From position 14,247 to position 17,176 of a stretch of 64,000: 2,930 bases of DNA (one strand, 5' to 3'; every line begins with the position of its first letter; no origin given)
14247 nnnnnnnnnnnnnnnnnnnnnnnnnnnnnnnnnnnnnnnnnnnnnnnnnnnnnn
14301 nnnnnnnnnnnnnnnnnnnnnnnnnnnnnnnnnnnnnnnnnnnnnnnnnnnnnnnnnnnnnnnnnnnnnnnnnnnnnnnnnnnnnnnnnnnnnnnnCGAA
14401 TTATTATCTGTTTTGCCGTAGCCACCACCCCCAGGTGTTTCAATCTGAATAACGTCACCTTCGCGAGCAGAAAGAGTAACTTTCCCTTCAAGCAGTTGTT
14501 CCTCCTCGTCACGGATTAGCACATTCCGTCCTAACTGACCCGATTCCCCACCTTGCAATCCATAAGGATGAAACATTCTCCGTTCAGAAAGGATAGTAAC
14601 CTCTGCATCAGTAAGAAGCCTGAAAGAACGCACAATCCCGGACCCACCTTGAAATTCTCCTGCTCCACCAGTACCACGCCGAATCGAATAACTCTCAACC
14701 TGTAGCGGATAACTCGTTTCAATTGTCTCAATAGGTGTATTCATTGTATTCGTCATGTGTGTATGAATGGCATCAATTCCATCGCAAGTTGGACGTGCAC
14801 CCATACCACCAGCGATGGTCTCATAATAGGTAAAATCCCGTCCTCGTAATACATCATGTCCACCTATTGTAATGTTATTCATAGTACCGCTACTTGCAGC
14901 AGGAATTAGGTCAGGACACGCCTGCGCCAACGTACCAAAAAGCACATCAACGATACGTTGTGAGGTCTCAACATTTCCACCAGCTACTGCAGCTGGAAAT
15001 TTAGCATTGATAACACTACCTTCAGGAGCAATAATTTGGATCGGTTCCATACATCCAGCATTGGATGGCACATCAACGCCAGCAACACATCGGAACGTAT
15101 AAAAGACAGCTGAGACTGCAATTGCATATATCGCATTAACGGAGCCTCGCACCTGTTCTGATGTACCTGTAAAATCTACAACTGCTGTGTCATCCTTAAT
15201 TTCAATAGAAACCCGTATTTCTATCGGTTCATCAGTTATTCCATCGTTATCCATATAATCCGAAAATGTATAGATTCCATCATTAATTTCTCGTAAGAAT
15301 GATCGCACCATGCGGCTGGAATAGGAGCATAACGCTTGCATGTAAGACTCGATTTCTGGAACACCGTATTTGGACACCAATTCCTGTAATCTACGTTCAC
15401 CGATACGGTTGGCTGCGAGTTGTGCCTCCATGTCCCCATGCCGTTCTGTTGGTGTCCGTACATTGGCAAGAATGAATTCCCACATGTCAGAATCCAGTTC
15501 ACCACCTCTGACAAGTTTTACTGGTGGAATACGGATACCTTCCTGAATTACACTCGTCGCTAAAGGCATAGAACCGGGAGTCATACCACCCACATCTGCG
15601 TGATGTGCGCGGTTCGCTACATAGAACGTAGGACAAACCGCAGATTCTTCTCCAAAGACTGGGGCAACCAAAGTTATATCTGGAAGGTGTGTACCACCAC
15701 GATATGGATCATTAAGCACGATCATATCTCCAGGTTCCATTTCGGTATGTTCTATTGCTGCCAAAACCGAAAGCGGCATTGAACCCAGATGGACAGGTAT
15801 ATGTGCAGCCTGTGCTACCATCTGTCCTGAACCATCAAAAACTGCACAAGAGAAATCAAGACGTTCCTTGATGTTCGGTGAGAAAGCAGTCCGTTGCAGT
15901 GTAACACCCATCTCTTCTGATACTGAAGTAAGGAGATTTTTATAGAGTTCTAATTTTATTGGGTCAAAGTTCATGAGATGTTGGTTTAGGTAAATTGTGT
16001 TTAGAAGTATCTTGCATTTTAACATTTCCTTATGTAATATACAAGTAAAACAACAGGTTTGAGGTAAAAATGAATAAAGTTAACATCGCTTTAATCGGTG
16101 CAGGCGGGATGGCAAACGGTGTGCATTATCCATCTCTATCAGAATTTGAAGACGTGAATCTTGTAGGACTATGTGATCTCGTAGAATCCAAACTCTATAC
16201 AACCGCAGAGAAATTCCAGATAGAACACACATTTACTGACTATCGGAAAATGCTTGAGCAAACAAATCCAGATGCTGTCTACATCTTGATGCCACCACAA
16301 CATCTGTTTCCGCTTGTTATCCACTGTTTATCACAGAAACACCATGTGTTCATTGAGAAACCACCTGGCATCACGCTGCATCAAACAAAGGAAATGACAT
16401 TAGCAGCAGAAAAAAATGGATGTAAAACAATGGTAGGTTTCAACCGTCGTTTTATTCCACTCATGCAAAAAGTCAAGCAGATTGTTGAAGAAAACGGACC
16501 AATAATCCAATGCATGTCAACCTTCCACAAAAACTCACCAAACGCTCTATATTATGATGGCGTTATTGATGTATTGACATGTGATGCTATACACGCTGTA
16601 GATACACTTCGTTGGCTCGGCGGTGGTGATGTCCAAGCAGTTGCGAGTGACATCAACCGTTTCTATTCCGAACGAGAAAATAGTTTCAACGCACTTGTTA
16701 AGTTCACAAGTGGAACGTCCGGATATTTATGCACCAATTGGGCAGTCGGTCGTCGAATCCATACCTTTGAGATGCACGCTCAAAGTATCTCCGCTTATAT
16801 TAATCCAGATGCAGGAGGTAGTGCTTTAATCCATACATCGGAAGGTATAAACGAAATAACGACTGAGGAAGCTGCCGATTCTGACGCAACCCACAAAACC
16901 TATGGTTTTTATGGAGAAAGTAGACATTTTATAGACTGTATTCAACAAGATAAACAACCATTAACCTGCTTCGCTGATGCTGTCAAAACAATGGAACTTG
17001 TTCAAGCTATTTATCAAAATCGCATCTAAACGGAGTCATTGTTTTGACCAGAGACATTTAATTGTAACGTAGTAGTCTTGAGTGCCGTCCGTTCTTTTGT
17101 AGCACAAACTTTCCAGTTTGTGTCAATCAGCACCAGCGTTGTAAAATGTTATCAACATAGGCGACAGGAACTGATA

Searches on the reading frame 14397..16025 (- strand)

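Call 53: search_protein_families(library=ncbifam, proteins=[window:14397-16025:-], max_evalue=0.00001)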
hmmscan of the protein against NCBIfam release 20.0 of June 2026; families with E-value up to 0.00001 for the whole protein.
window:14397-16025:- (543 aa): 2 families
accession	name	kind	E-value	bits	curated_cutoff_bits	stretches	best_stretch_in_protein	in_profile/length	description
NF050157.1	CapLactmsBetCapB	equivalog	1.1e-81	274.9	1000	1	21-539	2-529/577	caprolactamase subunit beta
NF042976.1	AcphenoCarb_ApcD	equivalog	1e-24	86.8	1500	1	93-468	105-487/685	acetophenone carboxylase subunit delta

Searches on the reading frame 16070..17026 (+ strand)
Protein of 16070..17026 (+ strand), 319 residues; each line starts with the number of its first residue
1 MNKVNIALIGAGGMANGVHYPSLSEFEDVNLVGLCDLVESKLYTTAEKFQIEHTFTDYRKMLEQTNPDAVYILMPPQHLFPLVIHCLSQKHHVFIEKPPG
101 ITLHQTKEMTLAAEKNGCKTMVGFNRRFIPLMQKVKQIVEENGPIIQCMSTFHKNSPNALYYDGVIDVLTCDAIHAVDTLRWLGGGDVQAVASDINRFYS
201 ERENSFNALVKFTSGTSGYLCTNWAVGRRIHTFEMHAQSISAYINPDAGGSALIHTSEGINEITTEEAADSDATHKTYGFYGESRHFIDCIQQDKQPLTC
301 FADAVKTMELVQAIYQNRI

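Call 83: search_protein_families(library=pfam, proteins=[window:16070-17026:+], max_evalue=0.00001)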
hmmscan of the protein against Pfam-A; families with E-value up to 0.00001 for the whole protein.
window:16070-17026:+ (319 aa): 2 families
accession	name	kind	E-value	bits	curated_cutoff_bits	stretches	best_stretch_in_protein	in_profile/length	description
PF01408.29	GFO_IDH_MocA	-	1.1e-22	81.4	24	1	4-124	1-120/120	Oxidoreductase family, NAD-binding Rossmann fold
PF22725.1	GFO_IDH_MocA_C3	-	3.1e-08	34.1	27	1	133-236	2-117/124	GFO/IDH/MocA C-terminal domain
